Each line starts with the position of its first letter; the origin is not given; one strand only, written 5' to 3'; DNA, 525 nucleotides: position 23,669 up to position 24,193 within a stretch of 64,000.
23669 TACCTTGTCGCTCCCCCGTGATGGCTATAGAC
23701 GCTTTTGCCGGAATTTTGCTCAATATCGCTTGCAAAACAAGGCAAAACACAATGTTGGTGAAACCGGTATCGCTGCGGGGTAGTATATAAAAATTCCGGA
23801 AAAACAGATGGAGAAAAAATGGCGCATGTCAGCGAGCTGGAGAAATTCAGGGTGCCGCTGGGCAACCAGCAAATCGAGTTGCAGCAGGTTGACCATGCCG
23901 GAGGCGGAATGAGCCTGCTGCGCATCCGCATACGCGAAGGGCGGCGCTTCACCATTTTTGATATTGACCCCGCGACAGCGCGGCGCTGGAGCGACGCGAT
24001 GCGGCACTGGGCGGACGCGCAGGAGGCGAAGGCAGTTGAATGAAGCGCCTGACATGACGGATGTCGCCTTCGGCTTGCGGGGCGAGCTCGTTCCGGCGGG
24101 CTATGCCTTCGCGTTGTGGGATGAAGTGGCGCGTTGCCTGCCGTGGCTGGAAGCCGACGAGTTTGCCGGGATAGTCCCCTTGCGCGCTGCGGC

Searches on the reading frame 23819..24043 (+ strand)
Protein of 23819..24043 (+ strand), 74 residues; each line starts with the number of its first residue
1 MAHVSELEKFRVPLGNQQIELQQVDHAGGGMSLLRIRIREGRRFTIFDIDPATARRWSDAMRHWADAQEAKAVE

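Call 5: search_protein_families(library=pfam, proteins=[window:23819-24043:+], max_evalue=1)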
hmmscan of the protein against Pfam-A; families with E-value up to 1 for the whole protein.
window:23819-24043:+ (74 aa): 1 family
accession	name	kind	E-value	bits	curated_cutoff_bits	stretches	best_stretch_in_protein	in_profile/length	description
PF22295.1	DUF6967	-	2.5e-31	107.8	27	1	1-67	1-65/65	Family of unknown function (DUF6967)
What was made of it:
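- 23819..24043 (+): DUF6967 gene, 74 aa. It is the tightly coupled upstream partner, with a beta-beta-beta-beta-alpha fold that resembles a PUR repeat. PF22295 at E = 2.5e-31 (call 5).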

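Call 6: search_protein_families(library=ncbifam, proteins=[window:23819-24043:+], max_evalue=1)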
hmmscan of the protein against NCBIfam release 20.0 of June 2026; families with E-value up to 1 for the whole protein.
window:23819-24043:+ (74 aa): 0 families

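Call 57: find_homologous_proteins(query=window:23819-24043:+, max_evalue=0.001)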
Query window:23819-24043:+ (74 aa): 1088 proteins with E <= 0.001 among 1088 candidates; the best 120 are listed.
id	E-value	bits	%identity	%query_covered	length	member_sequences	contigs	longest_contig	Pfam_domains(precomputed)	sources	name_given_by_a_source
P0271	5.5e-42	158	100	100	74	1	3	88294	PF22295.2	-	-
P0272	2.8e-35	137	85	99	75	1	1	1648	PF22295.2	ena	-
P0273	1.2e-34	135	84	100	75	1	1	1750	PF22295.2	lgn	-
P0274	8.1e-34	132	85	97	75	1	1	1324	PF22295.2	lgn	-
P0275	1.2e-33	132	81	100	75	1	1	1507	PF22295.2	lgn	-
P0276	1.2e-33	132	86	95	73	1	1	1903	PF22295.2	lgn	-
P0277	1.6e-33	131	82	100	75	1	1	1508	PF22295.2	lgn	-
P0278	1.6e-33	131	82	100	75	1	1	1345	PF22295.2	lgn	-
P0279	1.8e-33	131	86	95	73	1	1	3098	PF22295.2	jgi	jgi:hypothetical protein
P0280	2.3e-33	131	78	100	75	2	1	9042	PF22295.2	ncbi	-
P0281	4.0e-33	130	81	100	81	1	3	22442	PF22295.2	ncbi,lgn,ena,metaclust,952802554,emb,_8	metaclust:\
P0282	4.7e-33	130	86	95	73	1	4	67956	PF22295.2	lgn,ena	-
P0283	7.5e-33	129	78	100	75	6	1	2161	PF22295.2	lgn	-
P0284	8.1e-33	129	81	100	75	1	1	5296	PF22295.2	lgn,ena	-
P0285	8.2e-33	129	79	99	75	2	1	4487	PF22295.2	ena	-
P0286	1.2e-32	129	81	99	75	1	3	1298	PF22295.2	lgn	-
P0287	2.3e-32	128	84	95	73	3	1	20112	PF22295.2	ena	-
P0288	2.8e-32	127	83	97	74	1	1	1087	PF22295.2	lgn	-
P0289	3.6e-32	127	79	99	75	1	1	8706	PF22295.2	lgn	-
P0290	5.0e-32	127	78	99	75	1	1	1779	PF22295.2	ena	-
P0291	5.6e-32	127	80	100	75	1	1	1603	PF22295.2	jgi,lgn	jgi:hypothetical protein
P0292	8.5e-32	126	81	100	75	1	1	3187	PF22295.2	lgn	-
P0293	9.0e-32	126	83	95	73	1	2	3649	PF22295.2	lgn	-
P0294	1.1e-31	126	77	100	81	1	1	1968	PF22295.2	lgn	-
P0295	1.2e-31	125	84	93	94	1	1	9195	PF22295.2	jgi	jgi:hypothetical protein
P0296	1.3e-31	125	84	91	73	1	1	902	PF22295.2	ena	-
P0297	1.5e-31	125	82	97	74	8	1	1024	PF22295.2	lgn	-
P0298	2.2e-31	125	80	100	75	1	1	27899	PF22295.2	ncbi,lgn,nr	ncbi:MAG: hypothetical protein HY846_09155 [Nitrosomonadales bacterium]|nr:hypothetical protein [Nit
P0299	2.6e-31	124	79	99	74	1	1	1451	PF22295.2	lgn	-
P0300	3.3e-31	124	76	100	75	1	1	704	PF22295.2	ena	-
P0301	4.7e-31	124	80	93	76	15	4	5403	PF22295.2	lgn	-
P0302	7.0e-31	123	81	97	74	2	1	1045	PF22295.2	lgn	-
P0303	1.1e-30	122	77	96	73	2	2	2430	PF22295.2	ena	-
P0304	1.3e-30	122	77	95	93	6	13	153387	PF22295.2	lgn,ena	-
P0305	1.3e-30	122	78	100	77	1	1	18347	PF22295.2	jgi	jgi:hypothetical protein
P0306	1.4e-30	122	77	93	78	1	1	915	PF22295.2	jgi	jgi:Family of unknown function (DUF6967)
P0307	1.4e-30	122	79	95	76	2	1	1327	PF22295.2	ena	-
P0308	1.7e-30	122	76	100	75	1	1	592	PF22295.2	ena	-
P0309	1.9e-30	122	81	92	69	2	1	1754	PF22295.2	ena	-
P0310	2.2e-30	121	76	96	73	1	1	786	PF22295.2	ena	-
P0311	2.2e-30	121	80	95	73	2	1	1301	PF22295.2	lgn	-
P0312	3.0e-30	121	81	92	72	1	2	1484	PF22295.2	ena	-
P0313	3.7e-30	121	77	100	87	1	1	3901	PF22295.2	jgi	jgi:hypothetical protein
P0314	3.8e-30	121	78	97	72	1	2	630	PF22295.2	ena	-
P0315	5.6e-30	120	74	99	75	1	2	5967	PF22295.2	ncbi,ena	-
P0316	6.6e-30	120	81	92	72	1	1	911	PF22295.2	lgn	-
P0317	6.8e-30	120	73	100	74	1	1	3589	PF22295.2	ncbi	-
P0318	7.0e-30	120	76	95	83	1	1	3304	PF22295.2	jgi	-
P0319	7.4e-30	120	74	97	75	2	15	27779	PF22295.2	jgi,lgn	-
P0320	7.9e-30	120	76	97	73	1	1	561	PF22295.2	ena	-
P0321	8.6e-30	120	76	96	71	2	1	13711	PF22295.2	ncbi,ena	-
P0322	9.3e-30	119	81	92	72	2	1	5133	PF22295.2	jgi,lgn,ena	-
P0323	1.1e-29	119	76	95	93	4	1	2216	PF22295.2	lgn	-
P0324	1.2e-29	119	79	92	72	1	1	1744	PF22295.2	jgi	jgi:hypothetical protein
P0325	1.8e-29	119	78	92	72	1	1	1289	PF22295.2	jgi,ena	-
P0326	2.1e-29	118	79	92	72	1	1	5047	PF22295.2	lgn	-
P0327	2.1e-29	118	78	93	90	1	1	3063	PF22295.2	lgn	-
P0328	2.2e-29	118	78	92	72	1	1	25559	PF22295.2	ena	-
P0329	3.0e-29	118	79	92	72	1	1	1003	PF22295.2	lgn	-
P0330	3.3e-29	118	74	99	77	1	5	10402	PF22295.2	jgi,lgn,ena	-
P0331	4.0e-29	117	78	92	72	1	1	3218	PF22295.2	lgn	-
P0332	4.1e-29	117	78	92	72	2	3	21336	PF22295.2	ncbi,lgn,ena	-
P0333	4.1e-29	117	79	92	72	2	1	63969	PF22295.2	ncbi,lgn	-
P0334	4.6e-29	117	75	97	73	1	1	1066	PF22295.2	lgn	-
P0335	4.7e-29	117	75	97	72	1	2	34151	PF22295.2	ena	-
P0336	4.8e-29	117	75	93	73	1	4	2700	PF22295.2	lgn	-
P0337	5.0e-29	117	72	100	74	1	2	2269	PF22295.2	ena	-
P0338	5.6e-29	117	75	93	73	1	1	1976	PF22295.2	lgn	-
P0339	5.8e-29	117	78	92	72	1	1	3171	PF22295.2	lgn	-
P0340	6.1e-29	117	75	97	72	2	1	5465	PF22295.2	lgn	-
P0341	6.3e-29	117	75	97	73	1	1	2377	PF22295.2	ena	-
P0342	6.4e-29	117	75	97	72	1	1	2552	PF22295.2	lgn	-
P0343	6.7e-29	117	74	95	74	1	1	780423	PF22295.2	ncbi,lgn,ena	-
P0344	7.0e-29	117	78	92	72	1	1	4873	PF22295.2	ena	-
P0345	7.5e-29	117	76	92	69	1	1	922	PF22295.2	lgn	-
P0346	1.0e-28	116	75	93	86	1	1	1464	PF22295.2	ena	-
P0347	1.0e-28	116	75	97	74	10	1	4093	PF22295.2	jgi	jgi:hypothetical protein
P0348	1.1e-28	116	78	92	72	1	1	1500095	PF22295.2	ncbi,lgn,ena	-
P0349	1.2e-28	116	74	97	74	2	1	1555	PF22295.2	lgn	-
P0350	1.2e-28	116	72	97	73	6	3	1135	PF22295.2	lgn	-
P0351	1.3e-28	116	69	100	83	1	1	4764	PF22295.2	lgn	-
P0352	1.5e-28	116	74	97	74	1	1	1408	PF22295.2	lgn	-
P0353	1.5e-28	116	76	96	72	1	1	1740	PF22295.2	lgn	-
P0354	1.5e-28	116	72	97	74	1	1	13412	PF22295.2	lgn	-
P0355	1.5e-28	116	76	92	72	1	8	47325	PF22295.2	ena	-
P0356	1.6e-28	116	72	100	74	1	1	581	PF22295.2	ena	-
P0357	1.6e-28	116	74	93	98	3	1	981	PF22295.2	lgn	-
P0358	1.7e-28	115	72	97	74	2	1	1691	PF22295.2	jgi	jgi:Family of unknown function (DUF6967)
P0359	1.8e-28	115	68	97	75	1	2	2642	PF22295.2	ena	-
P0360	1.8e-28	115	74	97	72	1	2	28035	PF22295.2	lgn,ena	-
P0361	1.9e-28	115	73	100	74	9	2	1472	PF22295.2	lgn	-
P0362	2.0e-28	115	74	97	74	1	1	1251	PF22295.2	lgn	-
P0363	2.0e-28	115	74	97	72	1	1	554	PF22295.2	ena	-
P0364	2.2e-28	115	73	96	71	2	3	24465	PF22295.2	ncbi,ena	-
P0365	2.4e-28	115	75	97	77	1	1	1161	PF22295.2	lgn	-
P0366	2.4e-28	115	76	92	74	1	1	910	PF22295.2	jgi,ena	-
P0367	2.6e-28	115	72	100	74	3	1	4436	PF22295.2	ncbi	-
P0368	2.6e-28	115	72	97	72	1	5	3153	PF22295.2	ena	-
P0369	2.6e-28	115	70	100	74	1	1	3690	PF22295.2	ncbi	-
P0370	2.6e-28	115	70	100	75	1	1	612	PF22295.2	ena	-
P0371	2.7e-28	115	76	92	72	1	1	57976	PF22295.2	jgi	jgi:hypothetical protein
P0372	2.7e-28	115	71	97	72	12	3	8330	PF22295.2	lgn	-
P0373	2.9e-28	115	76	92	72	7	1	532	PF22295.2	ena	-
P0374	3.1e-28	115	72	97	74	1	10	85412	PF22295.2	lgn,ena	-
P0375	3.1e-28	115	78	92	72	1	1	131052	PF22295.2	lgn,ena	-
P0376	3.3e-28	115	74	95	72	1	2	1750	PF22295.2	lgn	-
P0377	3.4e-28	115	78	92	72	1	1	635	PF22295.2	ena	-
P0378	3.4e-28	115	75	93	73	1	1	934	PF22295.2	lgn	-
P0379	3.5e-28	114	72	97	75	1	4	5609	PF22295.2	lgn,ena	-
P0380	3.8e-28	114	74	95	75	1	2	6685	PF22295.2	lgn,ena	-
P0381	3.9e-28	114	75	93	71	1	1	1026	PF22295.2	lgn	-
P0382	3.9e-28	114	76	95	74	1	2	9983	PF22295.2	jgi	jgi:hypothetical protein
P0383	4.1e-28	114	72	97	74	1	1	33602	PF22295.2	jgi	-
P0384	4.3e-28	114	74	92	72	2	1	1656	PF22295.2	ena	-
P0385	4.3e-28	114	75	92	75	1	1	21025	PF22295.2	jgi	-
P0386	4.6e-28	114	72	97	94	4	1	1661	PF22295.2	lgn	-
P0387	4.7e-28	114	72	97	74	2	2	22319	PF22295.2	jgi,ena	-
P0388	5.1e-28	114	71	97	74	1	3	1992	PF22295.2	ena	-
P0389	5.3e-28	114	76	92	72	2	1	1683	PF22295.2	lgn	-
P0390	5.4e-28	114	74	97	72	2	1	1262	PF22295.2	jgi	jgi:hypothetical protein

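Call 71: predict_structure(alignment_id=A6)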
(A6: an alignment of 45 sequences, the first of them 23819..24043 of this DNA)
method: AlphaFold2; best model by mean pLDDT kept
length: 74 residues; sequences in the alignment: 45
mean_pLDDT: 91.7   pTM: 0.74
mean pLDDT of the five models: 91.7, 91.5, 91.2, 89.9, 80.4
residues with pLDDT >= 90: 54; 70-90: 19; 50-70: 1; < 50: 0
segments of 3 or more residues with pLDDT < 50: none
pLDDT, mean of each block of 10 residues (from residue 1): 92 90 86 93 93 97 96 77
secondary structure, 60 per line:
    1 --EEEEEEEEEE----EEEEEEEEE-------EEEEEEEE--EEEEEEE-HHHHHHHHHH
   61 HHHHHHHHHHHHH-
elements in order: E3-12 E17-25 E33-40 E43-49 H51-73
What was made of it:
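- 23819..24043 (+): AF2 pLDDT 91.7 (call 71).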

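Call 73: fold_search(model_id=the predicted structure, library=pdb)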
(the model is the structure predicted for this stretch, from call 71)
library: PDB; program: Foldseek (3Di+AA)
matches with E <= 10: 372; with E <= 0.001: 0
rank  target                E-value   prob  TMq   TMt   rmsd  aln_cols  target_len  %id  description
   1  8chv_B                2.3e-01  1.00  0.63  0.35   3.0        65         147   18  Crystal structure of human PURA (fragment Glu57-Glu212, PUR repeat I and II) R140P mutant (released 2024-02-21)
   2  8cht_C                2.7e-01  0.99  0.60  0.34   3.1        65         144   20  Crystal structure of human PURA (fragment Glu57-Glu212, PUR repeat I and II) (released 2024-02-21)
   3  9grx_0                2.8e-01  0.80  0.40  0.25   5.2        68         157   12  NDH-PSI-LHCI supercomplex from S. oleracea (released 2025-02-12)
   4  8chu_B                3.5e-01  0.99  0.64  0.36   2.8        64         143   20  Crystal structure of human PURA repeat I-II K97E mutant (released 2024-02-21)
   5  9g6k_LX               4.2e-01  0.93  0.49  0.42   4.7        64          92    8  LSU structure derived from the LSU sample of the mitoribosome from T. gondii. (released 2024-12-11)
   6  3g0k                  7.7e-01  0.80  0.43  0.27   3.3        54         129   20  Crystal structure of a protein of unknown function with a cystatin-like fold (saro_2880) from novosphingobium aromaticiv (released 2009-02-10)
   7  5fgp_A                8.1e-01  0.97  0.66  0.37   3.1        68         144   13  Crystal structure of D. melanogaster Pur-alpha repeat I-II in complex with DNA. (released 2016-01-20)
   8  8chv_C                8.1e-01  0.92  0.55  0.33   3.2        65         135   18  Crystal structure of human PURA (fragment Glu57-Glu212, PUR repeat I and II) R140P mutant (released 2024-02-21)
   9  9qzd_A                8.6e-01  0.85  0.52  0.33   5.5        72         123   19  de novo NTF2-like protein (released 2025-10-22)
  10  5yje_A                8.6e-01  0.84  0.41  0.11   5.5        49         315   14  Crystal structure of HIRA(644-1017) (released 2018-06-20)
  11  8cht_D                8.6e-01  0.77  0.52  0.30   4.2        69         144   22  Crystal structure of human PURA (fragment Glu57-Glu212, PUR repeat I and II) (released 2024-02-21)
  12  5fgo_F                9.6e-01  0.96  0.62  0.71   2.9        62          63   14  Crystal structure of D. melanogaster Pur-alpha repeat III. (released 2016-01-20)
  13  5yje_B                9.6e-01  0.85  0.44  0.12   4.9        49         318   14  Crystal structure of HIRA(644-1017) (released 2018-06-20)
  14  9q6a_A                1.1e+00  0.38  0.38  0.16  16.0        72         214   11  Crystal structure of octameric COMMD-like protein MBK5214510 from Flavobacteriaceae bacterium (released 2025-10-01)
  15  3hdj_A                1.2e+00  0.66  0.42  0.13   3.9        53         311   15  The crystal structure of probable ornithine cyclodeaminase from Bordetella pertussis Tohama I (released 2009-05-19)
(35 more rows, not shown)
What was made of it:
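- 23819..24043 (+): Best PDB fold matches are Pur-alpha repeats at TM 0.6-0.74, but E = 0.2-2 (call 73).
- DUF6967 has a PUR/Whirly-like beta-beta-beta-beta-alpha fold (calls 71, 73). The coupled partner DUF6967 resembles a nucleic-acid-binding fold, though weakly (call 73).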

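Call 93: search_solved_structures(query=A6, max_evalue=10)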
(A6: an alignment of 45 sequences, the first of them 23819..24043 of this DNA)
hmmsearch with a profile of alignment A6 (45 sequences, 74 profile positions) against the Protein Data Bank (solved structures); distinct sequences matched with E-value up to 10: 11.
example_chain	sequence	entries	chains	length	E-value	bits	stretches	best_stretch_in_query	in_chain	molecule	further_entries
1f7s_A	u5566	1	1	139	0.15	15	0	5-37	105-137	ACTIN DEPOLYMERIZING FACTOR (ADF)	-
2p8v_A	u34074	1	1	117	0.34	13.9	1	43-60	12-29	Homer protein homolog 3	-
1i7a_A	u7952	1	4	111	0.37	13.7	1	43-63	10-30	HOMER 2B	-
5zz9_A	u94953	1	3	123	0.46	13.4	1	43-63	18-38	Homer protein homolog 2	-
1xvi_A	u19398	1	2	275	0.58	13.1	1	24-67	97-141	Putative mannosyl-3-phosphoglycerate phosphatase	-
6odd_B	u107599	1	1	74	0.59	13.1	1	31-67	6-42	LYR motif-containing protein 4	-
1ddv_A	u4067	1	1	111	0.95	12.4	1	43-60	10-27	GLGF-DOMAIN PROTEIN HOMER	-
6amk_A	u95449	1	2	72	0.96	12.4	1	45-60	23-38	Putative DNA-binding protein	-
6ama_A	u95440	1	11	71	0.97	12.4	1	45-60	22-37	Putative DNA-binding protein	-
1ddw_A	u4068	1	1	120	1.1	12.2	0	43-60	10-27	GLGF-DOMAIN PROTEIN HOMER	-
9qux_A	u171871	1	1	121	1.2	12.1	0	43-60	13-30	Homer protein homolog 1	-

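Call 97: search_protein_families(library=phrogs, proteins=[window:23819-24043:+], max_evalue=0.01)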
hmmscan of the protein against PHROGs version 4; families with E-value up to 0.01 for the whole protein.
window:23819-24043:+ (74 aa): 0 families
